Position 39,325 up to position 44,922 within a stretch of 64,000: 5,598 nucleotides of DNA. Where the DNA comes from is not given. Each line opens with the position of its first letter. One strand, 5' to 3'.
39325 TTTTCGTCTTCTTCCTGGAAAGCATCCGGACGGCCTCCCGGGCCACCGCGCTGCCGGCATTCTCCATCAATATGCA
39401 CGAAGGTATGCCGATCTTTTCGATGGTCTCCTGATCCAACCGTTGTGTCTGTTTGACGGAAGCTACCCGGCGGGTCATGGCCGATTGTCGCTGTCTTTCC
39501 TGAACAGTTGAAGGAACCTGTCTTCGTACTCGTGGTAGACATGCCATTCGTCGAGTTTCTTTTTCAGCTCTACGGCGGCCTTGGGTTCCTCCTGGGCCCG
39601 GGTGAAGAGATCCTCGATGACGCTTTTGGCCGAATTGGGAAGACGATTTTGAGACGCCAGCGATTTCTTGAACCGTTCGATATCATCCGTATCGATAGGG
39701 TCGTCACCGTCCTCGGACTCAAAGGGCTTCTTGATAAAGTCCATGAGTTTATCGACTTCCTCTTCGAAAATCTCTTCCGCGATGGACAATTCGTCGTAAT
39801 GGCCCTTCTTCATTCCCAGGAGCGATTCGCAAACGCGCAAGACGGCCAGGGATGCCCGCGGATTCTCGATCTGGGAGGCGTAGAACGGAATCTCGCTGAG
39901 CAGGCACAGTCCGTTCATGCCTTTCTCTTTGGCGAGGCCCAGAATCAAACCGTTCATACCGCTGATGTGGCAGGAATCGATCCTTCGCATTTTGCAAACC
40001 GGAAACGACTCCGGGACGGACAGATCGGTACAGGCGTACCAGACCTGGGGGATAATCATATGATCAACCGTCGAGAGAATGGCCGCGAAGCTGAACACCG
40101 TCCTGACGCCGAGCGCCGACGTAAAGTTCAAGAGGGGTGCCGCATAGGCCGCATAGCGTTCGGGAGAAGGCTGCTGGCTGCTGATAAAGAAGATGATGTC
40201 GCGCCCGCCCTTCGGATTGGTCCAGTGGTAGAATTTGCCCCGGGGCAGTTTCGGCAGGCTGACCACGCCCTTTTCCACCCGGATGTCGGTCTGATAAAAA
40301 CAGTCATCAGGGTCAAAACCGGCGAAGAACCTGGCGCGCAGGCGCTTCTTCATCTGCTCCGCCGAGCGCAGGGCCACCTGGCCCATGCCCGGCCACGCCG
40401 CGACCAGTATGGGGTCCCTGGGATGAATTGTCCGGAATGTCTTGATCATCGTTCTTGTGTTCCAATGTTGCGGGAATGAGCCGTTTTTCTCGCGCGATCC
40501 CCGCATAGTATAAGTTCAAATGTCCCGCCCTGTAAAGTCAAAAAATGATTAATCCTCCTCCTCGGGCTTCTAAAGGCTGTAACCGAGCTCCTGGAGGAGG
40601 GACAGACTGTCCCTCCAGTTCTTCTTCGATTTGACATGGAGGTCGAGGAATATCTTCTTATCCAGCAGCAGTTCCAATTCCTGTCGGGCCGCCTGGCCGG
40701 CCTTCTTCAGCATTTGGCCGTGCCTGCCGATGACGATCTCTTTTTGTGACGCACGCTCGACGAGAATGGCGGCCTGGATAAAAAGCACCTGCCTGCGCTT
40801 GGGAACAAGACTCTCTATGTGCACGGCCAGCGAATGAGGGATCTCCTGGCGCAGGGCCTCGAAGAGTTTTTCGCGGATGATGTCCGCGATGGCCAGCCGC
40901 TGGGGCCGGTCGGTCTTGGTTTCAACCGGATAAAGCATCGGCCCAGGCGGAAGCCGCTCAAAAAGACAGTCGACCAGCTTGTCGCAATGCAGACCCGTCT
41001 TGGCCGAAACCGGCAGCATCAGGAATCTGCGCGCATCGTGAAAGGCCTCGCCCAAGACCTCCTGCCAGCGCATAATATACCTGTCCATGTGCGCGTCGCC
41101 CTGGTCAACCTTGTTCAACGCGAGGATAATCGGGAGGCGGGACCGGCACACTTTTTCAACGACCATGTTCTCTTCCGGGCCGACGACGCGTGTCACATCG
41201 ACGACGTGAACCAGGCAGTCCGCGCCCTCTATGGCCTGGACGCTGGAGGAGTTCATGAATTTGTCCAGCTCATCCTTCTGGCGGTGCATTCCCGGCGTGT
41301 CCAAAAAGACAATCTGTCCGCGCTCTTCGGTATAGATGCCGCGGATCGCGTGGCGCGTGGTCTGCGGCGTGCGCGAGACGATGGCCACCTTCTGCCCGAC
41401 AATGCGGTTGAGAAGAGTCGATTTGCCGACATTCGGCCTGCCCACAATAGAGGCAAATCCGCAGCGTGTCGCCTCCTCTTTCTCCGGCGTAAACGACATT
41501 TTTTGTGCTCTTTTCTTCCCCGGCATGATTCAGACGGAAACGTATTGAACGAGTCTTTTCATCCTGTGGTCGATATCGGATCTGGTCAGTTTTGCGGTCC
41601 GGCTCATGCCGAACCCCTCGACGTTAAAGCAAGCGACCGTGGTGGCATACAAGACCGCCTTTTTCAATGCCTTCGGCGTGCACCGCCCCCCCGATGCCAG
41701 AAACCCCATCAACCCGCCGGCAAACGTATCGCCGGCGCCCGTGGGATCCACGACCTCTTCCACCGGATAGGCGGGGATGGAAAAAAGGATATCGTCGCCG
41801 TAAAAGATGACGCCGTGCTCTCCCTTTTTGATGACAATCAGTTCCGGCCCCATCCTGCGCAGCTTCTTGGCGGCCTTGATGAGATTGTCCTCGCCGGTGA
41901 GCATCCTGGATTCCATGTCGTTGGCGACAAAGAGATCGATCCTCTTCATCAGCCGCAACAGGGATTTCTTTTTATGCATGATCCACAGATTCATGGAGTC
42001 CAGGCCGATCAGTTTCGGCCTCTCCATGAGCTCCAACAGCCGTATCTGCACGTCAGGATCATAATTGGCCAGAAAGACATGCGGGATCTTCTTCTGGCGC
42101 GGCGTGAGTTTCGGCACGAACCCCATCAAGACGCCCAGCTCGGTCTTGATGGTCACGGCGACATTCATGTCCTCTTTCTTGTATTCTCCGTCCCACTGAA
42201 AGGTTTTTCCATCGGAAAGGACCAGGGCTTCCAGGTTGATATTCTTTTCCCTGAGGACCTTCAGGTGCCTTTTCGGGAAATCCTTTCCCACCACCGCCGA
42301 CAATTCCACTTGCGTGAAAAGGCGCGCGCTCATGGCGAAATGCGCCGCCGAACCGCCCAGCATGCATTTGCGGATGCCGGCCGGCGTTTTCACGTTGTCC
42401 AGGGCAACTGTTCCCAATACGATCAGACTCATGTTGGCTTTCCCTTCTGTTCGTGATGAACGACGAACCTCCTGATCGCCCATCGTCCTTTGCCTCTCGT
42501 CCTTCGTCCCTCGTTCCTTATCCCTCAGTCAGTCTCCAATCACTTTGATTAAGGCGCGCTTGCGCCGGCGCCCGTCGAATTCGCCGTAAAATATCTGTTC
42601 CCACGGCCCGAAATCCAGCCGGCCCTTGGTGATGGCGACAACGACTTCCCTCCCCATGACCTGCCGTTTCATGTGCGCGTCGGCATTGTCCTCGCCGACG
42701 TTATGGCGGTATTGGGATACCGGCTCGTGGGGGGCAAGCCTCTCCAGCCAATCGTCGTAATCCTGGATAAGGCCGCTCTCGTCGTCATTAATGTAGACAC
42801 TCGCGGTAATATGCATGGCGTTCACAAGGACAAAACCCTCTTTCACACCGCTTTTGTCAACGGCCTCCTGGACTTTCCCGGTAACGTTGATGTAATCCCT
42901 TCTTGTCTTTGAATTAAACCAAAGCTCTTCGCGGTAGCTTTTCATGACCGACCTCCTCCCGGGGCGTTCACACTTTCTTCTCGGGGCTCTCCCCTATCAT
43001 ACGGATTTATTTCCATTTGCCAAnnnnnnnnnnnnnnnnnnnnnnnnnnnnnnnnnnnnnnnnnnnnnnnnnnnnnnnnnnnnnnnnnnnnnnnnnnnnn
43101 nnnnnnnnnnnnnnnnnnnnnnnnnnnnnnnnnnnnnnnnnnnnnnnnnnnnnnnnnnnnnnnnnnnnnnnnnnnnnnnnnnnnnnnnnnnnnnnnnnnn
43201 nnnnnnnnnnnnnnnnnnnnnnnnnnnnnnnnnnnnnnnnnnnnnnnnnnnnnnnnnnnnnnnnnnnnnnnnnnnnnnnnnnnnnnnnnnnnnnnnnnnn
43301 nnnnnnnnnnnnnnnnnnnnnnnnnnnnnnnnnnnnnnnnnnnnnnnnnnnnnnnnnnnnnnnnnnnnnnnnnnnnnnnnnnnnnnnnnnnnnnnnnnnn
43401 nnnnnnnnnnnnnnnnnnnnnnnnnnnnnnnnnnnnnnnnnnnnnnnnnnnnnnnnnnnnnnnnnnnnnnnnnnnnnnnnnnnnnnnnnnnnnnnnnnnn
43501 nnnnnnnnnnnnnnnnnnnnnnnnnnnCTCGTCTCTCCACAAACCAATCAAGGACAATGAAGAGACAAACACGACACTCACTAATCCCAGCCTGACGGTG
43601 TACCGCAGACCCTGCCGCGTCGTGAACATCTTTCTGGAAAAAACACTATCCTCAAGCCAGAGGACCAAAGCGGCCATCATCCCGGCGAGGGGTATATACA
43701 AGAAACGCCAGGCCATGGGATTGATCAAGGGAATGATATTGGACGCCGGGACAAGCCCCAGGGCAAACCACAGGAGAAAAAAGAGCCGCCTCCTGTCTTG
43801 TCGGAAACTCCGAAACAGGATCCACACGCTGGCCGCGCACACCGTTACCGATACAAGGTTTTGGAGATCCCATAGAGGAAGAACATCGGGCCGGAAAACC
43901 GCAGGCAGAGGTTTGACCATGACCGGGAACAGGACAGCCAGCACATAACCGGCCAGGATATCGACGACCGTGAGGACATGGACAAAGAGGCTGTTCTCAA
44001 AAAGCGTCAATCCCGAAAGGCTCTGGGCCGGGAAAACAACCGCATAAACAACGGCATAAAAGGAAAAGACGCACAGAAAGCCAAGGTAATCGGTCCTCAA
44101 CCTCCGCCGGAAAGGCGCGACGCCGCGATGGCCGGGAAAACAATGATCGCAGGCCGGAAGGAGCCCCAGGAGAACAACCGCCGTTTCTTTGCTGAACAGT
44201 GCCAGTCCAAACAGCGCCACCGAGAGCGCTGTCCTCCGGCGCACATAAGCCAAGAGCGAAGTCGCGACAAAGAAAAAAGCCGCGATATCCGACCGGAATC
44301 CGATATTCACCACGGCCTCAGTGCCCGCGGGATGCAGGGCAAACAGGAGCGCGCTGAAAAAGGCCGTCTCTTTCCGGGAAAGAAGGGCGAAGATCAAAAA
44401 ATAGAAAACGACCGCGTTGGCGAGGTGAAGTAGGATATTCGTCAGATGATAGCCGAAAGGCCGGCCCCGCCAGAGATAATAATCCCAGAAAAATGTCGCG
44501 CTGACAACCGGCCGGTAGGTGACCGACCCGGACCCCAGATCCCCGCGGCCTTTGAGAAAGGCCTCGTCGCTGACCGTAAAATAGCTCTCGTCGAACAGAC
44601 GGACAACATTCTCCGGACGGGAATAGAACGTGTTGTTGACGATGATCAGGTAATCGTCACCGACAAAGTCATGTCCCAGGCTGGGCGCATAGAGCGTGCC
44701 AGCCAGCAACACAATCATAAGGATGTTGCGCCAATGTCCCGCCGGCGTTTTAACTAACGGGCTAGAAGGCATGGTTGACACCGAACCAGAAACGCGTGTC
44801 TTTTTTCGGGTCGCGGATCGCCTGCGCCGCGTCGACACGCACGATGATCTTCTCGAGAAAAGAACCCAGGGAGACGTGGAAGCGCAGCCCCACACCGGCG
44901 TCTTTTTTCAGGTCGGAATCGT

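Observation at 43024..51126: Candidate undescribed c-di-GMP-gated trans-envelope module: TPR / M48 protease / PilZ-TM-coiled-coil protein / M1-peptidase::Omp85 barrel / GT-C-TPR glycosyltransferase-like protein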

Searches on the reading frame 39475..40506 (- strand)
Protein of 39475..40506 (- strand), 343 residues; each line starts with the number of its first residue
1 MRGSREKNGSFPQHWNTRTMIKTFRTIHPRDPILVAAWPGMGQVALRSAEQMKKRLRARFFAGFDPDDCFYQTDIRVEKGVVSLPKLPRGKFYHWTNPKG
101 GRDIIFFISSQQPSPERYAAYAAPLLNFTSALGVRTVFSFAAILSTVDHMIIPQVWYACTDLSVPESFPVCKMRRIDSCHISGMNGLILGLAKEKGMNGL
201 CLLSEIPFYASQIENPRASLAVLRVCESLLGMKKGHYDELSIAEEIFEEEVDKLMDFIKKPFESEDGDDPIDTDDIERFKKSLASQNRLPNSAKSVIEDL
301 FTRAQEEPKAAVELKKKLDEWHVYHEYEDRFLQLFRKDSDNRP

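Call 56: search_protein_families(library=pfam, proteins=[window:39475-40506:-], max_evalue=0.001)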
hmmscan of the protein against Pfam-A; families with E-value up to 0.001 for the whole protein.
window:39475-40506:- (343 aa): 1 family
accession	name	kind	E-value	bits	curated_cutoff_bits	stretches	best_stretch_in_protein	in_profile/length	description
PF09754.15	PAC2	-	6.9e-26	91.8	25.8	1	34-255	1-215/215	PAC2 family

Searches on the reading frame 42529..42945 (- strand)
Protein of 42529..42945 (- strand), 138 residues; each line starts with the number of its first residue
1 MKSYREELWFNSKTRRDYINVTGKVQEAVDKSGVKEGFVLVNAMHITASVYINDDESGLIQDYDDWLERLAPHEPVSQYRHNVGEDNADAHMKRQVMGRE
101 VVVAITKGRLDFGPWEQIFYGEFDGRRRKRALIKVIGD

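Call 4: search_protein_families(library=pfam, proteins=[window:42529-42945:-], max_evalue=0.01)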
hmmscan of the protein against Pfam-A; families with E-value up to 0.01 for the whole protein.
window:42529-42945:- (138 aa): 1 family
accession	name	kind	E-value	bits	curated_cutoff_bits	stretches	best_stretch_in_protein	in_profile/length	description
PF01894.22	UPF0047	-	3.1e-36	124.5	27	1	20-133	1-115/117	Uncharacterised protein family UPF0047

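Call 5: search_protein_families(library=ncbifam, proteins=[window:42529-42945:-], max_evalue=0.01)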
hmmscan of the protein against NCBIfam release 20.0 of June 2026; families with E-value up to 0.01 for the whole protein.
window:42529-42945:- (138 aa): 1 family
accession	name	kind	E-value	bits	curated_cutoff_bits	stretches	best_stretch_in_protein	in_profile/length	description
TIGR00149.1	TIGR00149_YjbQ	hypoth_equivalog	2.3e-30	105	67.75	1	9-138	4-132/132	secondary thiamine-phosphate synthase enzyme YjbQ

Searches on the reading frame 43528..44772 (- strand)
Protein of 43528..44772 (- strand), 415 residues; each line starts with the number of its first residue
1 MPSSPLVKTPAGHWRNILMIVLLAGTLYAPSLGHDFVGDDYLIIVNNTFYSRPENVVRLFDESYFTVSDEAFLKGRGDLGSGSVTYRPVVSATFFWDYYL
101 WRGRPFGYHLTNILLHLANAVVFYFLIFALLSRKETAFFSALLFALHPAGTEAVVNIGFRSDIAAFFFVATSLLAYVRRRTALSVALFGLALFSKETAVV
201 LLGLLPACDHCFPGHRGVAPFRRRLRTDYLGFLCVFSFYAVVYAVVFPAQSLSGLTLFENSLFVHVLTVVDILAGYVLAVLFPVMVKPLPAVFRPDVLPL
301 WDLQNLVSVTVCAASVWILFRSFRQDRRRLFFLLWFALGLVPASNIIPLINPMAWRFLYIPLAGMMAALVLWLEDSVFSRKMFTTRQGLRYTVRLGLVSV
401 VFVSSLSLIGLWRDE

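Call 44: search_solved_structures(query=A5, max_evalue=10, show_alignments=2)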
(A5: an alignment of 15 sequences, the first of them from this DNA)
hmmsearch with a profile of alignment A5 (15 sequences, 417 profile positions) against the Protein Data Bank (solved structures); distinct sequences matched with E-value up to 10: 0.
